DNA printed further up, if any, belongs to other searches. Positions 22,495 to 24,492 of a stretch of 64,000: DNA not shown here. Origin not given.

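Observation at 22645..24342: AT-rich gene with four perfect-period 201-bp tandem repeats inserted between rplI and rpmA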

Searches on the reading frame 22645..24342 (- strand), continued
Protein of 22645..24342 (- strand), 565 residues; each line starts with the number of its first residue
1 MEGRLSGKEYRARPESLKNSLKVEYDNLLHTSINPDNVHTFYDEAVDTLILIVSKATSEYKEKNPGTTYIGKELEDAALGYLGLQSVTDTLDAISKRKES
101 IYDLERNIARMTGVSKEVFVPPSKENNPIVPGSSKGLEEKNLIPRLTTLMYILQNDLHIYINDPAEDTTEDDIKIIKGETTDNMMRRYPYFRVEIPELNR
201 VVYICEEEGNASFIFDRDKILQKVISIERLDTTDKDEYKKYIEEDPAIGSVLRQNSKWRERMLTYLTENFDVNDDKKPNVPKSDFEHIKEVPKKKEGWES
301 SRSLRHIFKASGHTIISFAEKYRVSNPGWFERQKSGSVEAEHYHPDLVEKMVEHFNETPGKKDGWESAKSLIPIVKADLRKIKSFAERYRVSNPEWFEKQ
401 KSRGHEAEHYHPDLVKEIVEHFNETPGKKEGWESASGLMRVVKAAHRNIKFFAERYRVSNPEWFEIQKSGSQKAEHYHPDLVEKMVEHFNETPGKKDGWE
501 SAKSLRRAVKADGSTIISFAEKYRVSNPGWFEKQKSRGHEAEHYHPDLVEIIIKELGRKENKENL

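Call 22: find_encoding_contigs(protein=P0003, flank=6000, max_places=3)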
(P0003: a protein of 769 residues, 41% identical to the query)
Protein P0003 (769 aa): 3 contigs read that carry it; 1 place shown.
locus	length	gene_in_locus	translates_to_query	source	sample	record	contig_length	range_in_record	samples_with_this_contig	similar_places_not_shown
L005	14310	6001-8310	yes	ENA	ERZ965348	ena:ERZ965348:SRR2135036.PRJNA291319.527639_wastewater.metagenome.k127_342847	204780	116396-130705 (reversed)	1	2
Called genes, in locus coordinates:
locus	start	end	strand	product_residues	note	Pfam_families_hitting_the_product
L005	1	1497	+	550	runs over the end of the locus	PF03023:MurJ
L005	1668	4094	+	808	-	PF18895:T4SS_pilin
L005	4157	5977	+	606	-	PF00009:GTP_EFTU, PF03144:GTP_EFTU_D2 (weak), PF00679:EFG_C, PF06421:LepA_C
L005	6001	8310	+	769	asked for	PF06414:Zeta_toxin (faint)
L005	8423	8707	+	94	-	-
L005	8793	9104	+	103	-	PF00085:Thioredoxin, PF14595:Thioredoxin_9 (weak), PF13098:Thioredoxin_2 (weak)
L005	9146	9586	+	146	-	PF01894:YjbQ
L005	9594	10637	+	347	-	PF02618:YceG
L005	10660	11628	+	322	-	-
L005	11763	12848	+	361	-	PF00226:DnaJ, PF01556:DnaJ_C, PF00684:DnaJ_CXXCXGXG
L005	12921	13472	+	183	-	PF00072:Response_reg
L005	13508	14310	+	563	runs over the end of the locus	PF01368:DHH, PF02272:DHHA1, PF17768:RecJ_OB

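Call 45: search_protein_families(library=ncbifam, proteins=[P0032, P0020], max_evalue=0.01)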
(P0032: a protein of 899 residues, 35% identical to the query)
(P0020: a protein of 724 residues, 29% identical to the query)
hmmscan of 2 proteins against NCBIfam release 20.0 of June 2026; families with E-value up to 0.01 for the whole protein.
P0032 (899 aa): 22 families
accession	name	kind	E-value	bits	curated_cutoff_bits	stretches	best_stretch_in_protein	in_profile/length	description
NF046051.1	restrict_EcoAI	equivalog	5.9e-28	97.7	550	1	24-376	161-530/768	EcoAI/FtnUII family type I restriction enzme subunit R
NF053632.1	heli_RadD_YejH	equivalog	2e-22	79.2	720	1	23-380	5-360/573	DNA repair helicase RadD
TIGR04095.1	dnd_restrict_1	equivalog_domain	2.6e-19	69.5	600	1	15-376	3-397/451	DNA phosphorothioation system restriction enzyme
NF008521.0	PRK11448.1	equivalog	6.8e-16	57.5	729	1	155-368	575-806/1123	type I restriction-modification system endonuclease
NF010338.0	PRK13767.1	equivalog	1.9e-10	39.6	849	1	245-371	262-394/877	ATP-dependent helicase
NF010337.0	PRK13766.1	equivalog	2.6e-09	35.8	610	2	306-365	412-471/781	Hef nuclease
NF053711.1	RNA_heli_RhlE1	exception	1.9e-06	26.9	750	1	222-395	194-370/434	RNA helicase RhlE1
NF045503.1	repair_heli_XPB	equivalog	1.9e-06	26.7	610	1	23-377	186-523/548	DNA repair helicase XPB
NF008744.0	PRK11776.1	equivalog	2.1e-05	23.3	524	1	219-387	190-360/460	ATP-dependent RNA helicase DbpA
NF003673.1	PRK05298.1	equivalog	3e-05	22.6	743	1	269-365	444-545/653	excinuclease ABC subunit UvrB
TIGR00614.1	recQ_fam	subfamily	6.1e-05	22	219.8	1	252-368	211-326/470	RecQ family ATP-dependent DNA helicase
NF008394.0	PRK11192.1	equivalog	9.4e-05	21.4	507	1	213-372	187-350/441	ATP-dependent RNA helicase SrmB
NF008166.0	PRK10917.1-4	equivalog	0.0001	20.6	864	1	292-345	529-582/705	ATP-dependent DNA helicase RecG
NF053631.1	RNA_helic_CshA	equivalog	0.00013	21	646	1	219-380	184-346/434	degradosome RNA helicase CshA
TIGR00631.1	uvrb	equivalog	0.00015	20.1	750.1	1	270-364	445-544/658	excinuclease ABC subunit UvrB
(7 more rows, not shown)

P0020 (724 aa): 1 family
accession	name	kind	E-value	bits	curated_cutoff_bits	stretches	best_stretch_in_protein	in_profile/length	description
NF041880.1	EPS_EpsF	equivalog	0.0079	14.7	900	0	183-243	171-229/492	response regulator EpsF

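Call 90: search_dna_similar(query=window:22648-24342:-, collection=phages, mode=protein, max_evalue=0.001, max_rows=15)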
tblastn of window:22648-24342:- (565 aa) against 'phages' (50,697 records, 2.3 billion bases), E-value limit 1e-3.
No match.

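Call 91: search_dna_similar(query=window:22648-24342:-, collection=plasmids, mode=protein, max_evalue=0.001, max_rows=15)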
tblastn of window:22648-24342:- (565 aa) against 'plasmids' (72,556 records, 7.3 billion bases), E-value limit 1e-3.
No match.

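Call 99: find_encoding_contigs(protein=P0034, flank=6000, max_places=2)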
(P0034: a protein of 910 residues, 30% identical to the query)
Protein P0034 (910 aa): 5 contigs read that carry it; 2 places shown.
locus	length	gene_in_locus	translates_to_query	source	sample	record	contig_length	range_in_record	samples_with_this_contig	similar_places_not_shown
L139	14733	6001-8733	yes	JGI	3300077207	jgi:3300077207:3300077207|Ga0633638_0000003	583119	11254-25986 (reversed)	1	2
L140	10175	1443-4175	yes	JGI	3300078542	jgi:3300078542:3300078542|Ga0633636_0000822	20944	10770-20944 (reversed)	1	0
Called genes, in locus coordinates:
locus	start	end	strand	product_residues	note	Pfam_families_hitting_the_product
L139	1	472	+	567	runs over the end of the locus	PF03023:MurJ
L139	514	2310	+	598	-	PF00009:GTP_EFTU, PF03144:GTP_EFTU_D2, PF14492:EFG_III (faint), PF00679:EFG_C, PF06421:LepA_C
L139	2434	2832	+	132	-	-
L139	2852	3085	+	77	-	PF00462:Glutaredoxin, PF13417:GST_N_3 (weak)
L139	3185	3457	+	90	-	-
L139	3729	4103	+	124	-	-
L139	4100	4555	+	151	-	-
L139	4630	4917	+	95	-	PF13031:DUF3892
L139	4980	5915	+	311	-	PF00589:Phage_integrase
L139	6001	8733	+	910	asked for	PF00270:DEAD, PF04851:ResIII, PF18766:SWI2_SNF2, PF00271:Helicase_C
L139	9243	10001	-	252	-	-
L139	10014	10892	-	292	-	-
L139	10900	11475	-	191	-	-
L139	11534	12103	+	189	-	PF04229:GrpB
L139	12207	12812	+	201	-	-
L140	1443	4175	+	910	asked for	PF00270:DEAD, PF04851:ResIII, PF18766:SWI2_SNF2, PF00271:Helicase_C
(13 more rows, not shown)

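Call 100: find_encoding_contigs(protein=P0044, flank=6000, max_places=2)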
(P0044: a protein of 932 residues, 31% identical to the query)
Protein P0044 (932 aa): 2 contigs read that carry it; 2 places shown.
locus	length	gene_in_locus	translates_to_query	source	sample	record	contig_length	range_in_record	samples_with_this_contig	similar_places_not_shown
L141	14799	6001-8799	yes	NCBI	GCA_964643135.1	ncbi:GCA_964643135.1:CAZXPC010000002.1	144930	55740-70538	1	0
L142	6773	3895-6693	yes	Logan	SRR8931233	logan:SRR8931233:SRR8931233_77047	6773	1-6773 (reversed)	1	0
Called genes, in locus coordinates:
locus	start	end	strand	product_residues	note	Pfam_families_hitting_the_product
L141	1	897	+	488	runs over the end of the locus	PF00009:GTP_EFTU, PF01926:MMR_HSR1, PF22042:EF-G_D2, PF03144:GTP_EFTU_D2 (faint), PF11987:IF-2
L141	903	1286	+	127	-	PF02033:RBFA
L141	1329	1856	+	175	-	-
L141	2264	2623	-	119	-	-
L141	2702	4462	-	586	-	PF01471:PG_binding_1, PF00041:fn3 (faint), PF16656:Pur_ac_phosph_N (weak), PF28407:Ig_ANOS1 (faint), PF16794:fn3_4 (faint), PF16656:Pur_ac_phosph_N (weak)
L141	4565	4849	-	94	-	-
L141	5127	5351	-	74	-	-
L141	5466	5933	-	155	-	PF13673:Acetyltransf_10 (weak), PF00583:Acetyltransf_1, PF13508:Acetyltransf_7, PF08445:FR47 (weak)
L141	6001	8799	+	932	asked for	PF00270:DEAD, PF04851:ResIII, PF00271:Helicase_C (weak), PF00392:GntR (faint)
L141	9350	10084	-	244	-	-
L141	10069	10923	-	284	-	PF01040:UbiA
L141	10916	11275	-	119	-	-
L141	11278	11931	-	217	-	-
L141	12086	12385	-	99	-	-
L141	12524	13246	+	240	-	PF01148:CTP_transf_1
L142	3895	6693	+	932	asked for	PF00270:DEAD, PF04851:ResIII, PF00271:Helicase_C (weak), PF00392:GntR (faint)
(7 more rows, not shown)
